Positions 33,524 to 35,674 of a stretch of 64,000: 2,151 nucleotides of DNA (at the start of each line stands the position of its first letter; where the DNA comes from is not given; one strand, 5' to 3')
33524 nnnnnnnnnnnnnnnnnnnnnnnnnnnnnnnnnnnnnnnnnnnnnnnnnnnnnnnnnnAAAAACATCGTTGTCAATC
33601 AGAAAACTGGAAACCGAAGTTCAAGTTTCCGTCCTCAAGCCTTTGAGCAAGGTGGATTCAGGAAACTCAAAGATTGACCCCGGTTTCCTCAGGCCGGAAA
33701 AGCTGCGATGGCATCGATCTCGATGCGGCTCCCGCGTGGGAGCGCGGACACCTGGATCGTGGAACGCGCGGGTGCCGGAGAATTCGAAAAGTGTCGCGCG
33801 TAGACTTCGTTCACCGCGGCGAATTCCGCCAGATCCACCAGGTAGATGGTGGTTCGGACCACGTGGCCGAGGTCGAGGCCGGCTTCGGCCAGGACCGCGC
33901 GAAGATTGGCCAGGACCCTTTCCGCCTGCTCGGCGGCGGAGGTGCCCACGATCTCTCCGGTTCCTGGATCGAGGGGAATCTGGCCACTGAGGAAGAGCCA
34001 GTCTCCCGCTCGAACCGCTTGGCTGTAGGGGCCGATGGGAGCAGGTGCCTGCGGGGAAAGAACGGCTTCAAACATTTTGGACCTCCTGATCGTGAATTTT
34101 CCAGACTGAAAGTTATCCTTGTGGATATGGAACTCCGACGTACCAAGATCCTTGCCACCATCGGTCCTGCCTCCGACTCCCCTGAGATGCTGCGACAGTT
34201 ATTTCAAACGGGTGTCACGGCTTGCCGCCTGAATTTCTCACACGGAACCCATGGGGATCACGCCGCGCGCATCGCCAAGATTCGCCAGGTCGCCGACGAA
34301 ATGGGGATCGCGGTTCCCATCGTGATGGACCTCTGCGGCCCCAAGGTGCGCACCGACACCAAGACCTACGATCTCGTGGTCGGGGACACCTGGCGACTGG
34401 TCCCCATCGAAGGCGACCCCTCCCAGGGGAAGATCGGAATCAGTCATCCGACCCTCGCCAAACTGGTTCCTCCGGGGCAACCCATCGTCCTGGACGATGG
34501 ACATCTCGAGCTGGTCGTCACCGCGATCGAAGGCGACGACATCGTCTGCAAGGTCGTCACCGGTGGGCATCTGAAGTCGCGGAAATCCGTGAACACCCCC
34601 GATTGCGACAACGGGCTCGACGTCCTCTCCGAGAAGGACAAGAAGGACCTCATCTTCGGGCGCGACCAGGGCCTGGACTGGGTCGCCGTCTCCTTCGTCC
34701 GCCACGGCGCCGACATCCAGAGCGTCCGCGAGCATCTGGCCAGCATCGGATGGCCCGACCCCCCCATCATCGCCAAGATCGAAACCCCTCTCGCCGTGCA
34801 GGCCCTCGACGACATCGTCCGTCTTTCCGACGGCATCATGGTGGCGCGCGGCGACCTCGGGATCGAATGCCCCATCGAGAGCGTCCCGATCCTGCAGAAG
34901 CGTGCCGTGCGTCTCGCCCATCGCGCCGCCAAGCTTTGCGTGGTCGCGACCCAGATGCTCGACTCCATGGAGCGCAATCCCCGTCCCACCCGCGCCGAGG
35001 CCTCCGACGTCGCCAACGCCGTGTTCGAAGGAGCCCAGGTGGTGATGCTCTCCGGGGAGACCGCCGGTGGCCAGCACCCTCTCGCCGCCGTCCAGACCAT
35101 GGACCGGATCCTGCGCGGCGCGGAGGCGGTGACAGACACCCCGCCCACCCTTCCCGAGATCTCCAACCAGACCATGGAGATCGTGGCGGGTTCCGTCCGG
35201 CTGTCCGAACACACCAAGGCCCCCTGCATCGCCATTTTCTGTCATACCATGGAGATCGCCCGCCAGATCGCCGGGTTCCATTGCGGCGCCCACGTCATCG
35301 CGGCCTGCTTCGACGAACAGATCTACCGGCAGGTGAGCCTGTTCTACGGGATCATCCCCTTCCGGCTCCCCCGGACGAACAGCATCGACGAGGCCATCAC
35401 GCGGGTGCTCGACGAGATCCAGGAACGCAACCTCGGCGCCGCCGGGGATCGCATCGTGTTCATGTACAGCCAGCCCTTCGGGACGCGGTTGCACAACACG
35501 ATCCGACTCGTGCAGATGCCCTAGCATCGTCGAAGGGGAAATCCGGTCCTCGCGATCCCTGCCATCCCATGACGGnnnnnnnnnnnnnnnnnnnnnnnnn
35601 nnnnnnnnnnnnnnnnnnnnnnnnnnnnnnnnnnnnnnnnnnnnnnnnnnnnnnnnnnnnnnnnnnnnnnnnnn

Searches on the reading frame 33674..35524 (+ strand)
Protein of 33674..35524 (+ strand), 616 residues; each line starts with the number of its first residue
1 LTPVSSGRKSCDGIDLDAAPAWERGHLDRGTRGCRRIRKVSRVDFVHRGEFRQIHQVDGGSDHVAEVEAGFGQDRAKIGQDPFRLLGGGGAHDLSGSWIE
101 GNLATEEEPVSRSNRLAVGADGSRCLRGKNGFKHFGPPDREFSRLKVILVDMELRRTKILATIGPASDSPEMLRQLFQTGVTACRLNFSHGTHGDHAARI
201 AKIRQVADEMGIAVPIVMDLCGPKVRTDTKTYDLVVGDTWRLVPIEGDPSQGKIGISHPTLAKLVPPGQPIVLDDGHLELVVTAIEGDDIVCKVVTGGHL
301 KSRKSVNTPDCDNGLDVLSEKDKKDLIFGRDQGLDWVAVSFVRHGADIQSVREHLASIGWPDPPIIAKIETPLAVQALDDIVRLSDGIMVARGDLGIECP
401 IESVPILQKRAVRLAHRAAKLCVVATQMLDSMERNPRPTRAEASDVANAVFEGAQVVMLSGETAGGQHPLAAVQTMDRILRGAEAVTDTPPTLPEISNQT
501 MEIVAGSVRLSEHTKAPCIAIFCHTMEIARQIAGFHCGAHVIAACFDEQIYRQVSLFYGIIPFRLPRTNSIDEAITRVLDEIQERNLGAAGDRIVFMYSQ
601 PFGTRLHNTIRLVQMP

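Call 67: search_protein_families(library=pfam, proteins=[window:33674-35524:+], max_evalue=0.0001)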
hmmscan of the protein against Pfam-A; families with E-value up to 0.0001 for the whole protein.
window:33674-35524:+ (616 aa): 2 families
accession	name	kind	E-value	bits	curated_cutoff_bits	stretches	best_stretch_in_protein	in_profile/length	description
PF00224.27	PK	-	6e-100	335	30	1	155-473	2-328/328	Pyruvate kinase, barrel domain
PF02887.21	PK_C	-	1.5e-14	54.5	28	1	503-612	3-113/114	Pyruvate kinase, alpha/beta domain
